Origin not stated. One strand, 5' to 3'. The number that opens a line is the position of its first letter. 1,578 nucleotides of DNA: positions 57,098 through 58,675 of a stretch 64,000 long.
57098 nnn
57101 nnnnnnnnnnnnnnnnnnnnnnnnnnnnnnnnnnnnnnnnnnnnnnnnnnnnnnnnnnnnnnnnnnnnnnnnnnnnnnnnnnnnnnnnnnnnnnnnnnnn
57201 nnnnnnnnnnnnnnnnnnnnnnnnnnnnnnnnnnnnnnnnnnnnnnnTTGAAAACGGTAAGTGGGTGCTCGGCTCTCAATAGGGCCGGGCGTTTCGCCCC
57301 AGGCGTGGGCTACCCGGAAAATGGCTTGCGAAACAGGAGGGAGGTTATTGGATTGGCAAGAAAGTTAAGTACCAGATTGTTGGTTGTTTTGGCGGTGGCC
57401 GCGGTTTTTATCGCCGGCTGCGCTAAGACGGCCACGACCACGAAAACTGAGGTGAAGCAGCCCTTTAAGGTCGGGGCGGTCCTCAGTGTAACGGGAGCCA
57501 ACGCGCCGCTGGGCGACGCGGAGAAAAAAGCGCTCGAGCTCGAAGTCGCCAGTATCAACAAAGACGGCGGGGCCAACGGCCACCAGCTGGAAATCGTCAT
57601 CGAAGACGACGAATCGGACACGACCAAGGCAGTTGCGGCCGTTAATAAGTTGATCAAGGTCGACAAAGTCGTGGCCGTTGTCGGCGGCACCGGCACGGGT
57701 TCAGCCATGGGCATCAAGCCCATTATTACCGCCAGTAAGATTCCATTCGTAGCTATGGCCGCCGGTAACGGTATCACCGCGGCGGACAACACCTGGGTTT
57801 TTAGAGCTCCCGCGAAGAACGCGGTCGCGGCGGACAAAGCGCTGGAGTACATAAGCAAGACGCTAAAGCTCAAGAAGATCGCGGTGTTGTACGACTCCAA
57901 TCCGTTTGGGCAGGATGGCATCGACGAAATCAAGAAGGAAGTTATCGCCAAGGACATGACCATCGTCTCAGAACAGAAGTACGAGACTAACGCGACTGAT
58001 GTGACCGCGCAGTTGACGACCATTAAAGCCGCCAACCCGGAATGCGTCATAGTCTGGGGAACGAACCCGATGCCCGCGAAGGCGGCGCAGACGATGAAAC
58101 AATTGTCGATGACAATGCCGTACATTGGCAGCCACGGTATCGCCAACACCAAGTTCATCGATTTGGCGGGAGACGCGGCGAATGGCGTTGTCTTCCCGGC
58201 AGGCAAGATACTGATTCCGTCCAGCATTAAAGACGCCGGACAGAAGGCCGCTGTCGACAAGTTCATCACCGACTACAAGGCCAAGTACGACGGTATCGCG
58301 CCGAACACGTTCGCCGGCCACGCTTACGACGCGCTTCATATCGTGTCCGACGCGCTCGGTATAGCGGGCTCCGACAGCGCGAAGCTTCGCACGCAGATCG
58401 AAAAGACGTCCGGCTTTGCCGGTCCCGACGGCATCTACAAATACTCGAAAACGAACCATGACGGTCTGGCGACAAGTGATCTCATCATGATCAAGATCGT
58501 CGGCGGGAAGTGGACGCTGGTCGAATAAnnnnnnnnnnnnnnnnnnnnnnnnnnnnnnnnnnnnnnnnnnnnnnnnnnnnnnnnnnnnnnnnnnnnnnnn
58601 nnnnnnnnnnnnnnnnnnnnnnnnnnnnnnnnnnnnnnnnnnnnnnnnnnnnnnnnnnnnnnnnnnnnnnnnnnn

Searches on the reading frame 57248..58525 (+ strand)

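Call 68: search_protein_families(library=pfam, proteins=[window:57248-58525:+], max_evalue=0.000001)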
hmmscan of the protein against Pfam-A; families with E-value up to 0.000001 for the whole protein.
window:57248-58525:+ (426 aa): 3 families
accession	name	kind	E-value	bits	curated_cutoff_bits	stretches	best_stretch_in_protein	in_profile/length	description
PF13458.12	Peripla_BP_6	-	2.1e-56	192.5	31.7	1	72-418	1-339/343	Periplasmic binding protein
PF01094.35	ANF_receptor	-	1.7e-21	77.1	25.4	1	92-377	2-297/353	Receptor family ligand binding region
PF13433.12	Peripla_BP_5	-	1.8e-18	67.2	27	1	74-404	2-325/363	Periplasmic binding protein domain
